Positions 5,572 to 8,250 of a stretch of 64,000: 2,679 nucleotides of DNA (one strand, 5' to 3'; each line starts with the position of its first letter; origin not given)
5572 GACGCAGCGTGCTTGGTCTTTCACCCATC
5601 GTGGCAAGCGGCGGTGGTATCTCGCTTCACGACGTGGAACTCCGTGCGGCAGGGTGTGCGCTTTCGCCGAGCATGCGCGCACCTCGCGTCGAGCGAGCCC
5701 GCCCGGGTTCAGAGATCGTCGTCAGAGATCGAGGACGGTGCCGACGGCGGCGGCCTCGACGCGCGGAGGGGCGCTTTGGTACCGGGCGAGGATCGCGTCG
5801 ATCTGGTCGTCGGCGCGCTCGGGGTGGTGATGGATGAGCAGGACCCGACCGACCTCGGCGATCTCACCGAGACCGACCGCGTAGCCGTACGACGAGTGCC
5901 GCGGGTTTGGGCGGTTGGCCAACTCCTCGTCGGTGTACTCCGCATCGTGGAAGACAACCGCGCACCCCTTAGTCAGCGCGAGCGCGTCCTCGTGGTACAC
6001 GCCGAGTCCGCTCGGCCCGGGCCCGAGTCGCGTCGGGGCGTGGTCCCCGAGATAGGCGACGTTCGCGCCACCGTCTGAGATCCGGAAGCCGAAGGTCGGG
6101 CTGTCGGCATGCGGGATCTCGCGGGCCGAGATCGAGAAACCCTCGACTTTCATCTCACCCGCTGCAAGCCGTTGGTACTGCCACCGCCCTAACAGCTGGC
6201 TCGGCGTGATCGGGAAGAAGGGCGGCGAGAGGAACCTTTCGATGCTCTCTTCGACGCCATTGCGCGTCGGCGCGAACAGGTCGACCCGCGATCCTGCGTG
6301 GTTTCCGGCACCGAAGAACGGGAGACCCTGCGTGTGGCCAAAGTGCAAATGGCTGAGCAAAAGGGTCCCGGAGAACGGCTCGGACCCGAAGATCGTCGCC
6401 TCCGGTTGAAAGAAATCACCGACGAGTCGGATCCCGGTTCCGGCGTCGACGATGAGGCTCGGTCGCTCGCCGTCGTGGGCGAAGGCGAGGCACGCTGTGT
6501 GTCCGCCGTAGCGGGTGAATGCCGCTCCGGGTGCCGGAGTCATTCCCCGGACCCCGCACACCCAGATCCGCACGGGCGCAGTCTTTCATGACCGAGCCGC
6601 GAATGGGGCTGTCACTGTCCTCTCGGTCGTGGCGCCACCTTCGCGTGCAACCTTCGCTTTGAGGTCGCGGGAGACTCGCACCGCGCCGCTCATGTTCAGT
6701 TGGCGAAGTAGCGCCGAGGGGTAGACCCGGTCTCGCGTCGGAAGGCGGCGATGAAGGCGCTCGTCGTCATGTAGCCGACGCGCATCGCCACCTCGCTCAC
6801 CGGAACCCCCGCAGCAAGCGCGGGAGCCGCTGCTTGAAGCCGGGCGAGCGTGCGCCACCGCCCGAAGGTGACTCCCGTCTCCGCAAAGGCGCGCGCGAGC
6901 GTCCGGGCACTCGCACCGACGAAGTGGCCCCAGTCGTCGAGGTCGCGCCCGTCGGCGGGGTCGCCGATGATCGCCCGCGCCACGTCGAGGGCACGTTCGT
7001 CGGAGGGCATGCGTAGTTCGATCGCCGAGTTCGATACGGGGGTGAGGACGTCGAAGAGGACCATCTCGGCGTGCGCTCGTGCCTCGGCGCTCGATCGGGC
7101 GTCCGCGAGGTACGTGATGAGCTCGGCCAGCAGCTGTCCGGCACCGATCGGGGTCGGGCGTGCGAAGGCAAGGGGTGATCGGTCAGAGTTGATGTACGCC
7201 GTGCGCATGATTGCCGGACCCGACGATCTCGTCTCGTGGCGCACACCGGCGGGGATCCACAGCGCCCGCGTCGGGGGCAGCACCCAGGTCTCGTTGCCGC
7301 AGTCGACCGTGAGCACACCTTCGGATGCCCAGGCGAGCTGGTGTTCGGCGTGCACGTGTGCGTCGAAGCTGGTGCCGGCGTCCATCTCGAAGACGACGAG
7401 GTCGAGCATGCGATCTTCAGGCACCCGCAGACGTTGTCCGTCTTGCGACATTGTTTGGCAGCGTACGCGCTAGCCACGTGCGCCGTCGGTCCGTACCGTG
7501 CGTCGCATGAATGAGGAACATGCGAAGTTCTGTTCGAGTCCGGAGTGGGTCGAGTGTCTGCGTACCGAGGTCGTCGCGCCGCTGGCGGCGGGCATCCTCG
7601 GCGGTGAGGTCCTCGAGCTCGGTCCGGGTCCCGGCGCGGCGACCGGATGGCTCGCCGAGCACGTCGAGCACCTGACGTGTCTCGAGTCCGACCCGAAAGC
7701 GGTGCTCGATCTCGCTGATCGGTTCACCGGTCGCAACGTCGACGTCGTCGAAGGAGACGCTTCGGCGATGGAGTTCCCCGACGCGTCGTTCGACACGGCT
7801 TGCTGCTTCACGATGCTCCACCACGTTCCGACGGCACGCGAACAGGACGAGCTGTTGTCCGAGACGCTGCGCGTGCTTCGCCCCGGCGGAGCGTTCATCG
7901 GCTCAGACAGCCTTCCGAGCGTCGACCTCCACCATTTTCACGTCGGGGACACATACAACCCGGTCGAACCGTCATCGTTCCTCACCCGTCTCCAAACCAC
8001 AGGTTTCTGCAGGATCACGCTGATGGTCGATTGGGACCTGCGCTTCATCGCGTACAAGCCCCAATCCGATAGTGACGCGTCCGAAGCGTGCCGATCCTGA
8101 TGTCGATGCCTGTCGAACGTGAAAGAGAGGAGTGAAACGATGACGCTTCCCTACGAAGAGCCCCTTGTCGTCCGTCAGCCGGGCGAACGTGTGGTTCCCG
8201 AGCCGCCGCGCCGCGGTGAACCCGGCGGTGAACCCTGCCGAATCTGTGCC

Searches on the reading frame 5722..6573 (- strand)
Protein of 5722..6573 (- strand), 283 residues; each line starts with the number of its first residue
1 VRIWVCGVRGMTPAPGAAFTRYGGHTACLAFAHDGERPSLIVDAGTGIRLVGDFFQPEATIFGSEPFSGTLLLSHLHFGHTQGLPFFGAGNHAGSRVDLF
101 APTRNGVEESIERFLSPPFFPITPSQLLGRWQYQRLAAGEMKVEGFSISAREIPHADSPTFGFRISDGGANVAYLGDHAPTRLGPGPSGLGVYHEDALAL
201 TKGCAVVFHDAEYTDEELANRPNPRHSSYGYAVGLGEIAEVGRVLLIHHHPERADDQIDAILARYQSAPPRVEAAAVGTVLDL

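Call 33: search_protein_families(library=pfam, proteins=[window:5722-6573:-], max_evalue=0.01)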
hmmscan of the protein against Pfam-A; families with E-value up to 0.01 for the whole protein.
window:5722-6573:- (283 aa): 2 families
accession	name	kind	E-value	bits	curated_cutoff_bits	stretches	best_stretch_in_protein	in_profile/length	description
PF12706.13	Lactamase_B_2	-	5.8e-12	46.1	27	1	69-249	32-200/200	Beta-lactamase superfamily domain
PF13483.12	Lactamase_B_3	-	0.0088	16.5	24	0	46-179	15-112/160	Beta-lactamase superfamily domain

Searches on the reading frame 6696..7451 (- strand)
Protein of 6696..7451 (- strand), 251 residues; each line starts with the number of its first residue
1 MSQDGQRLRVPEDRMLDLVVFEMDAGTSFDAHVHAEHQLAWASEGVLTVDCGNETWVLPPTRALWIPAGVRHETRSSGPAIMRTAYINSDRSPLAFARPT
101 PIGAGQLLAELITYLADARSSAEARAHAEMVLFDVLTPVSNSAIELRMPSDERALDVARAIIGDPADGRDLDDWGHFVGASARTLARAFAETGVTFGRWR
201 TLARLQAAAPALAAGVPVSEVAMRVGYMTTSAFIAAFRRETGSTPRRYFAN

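Call 33: search_protein_families(library=pfam, proteins=[window:6696-7451:-], max_evalue=0.01)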
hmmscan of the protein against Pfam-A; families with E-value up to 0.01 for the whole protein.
window:6696-7451:- (251 aa): 4 families
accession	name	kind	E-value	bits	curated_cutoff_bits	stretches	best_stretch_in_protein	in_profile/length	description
PF12833.13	HTH_18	-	9.1e-19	68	33.6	1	178-250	5-79/80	Helix-turn-helix domain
PF02311.25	AraC_binding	-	2.2e-08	34.3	21.1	1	22-95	9-84/135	AraC-like ligand binding domain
PF07883.17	Cupin_2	-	1.5e-07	31.5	27.2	1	20-82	2-64/70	Cupin domain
PF00165.29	HTH_AraC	-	7.7e-07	29.5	26.6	1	216-248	9-40/42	Bacterial regulatory helix-turn-helix proteins, AraC family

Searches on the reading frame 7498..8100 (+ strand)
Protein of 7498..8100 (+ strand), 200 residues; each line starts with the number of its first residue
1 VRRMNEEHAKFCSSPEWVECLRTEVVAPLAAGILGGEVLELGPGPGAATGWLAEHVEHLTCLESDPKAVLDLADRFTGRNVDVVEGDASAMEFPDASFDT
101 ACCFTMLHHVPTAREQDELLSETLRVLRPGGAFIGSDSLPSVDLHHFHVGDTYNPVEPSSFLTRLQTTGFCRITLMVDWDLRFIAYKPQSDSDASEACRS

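Call 34: search_protein_families(library=pfam, proteins=[window:7498-8100:+], max_evalue=0.01)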
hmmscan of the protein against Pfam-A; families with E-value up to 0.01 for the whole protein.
window:7498-8100:+ (200 aa): 10 families
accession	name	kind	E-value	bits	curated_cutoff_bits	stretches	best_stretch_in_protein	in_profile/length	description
PF08241.18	Methyltransf_11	-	1.4e-19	70.9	21.2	1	39-134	1-94/95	Methyltransferase domain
PF13649.12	Methyltransf_25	-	3.5e-18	66.5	27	1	38-131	1-97/97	Methyltransferase domain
PF08242.18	Methyltransf_12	-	1.4e-10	42.2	30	1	39-132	1-97/98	Methyltransferase domain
PF13489.12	Methyltransf_23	-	3.7e-09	37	27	1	29-143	16-124/164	Methyltransferase domain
PF00398.26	RrnaAD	-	1.2e-08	34.9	24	1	37-97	33-94/263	Ribosomal RNA adenine dimethylase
PF13847.12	Methyltransf_31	-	2.2e-06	27.8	27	1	37-137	6-111/145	Methyltransferase domain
PF05401.17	NodS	-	0.00016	22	24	1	36-134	45-143/201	Nodulation protein S (NodS)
PF01209.24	Ubie_methyltran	-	0.00029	20.7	20.1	1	79-134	98-150/233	ubiE/COQ5 methyltransferase family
PF07021.18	MetW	-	0.00099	19.2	21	1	35-127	14-102/193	Methionine biosynthesis protein MetW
PF03141.22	Methyltransf_29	-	0.0024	16.9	23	1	90-136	174-218/506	Putative S-adenosyl-L-methionine-dependent methyltransferase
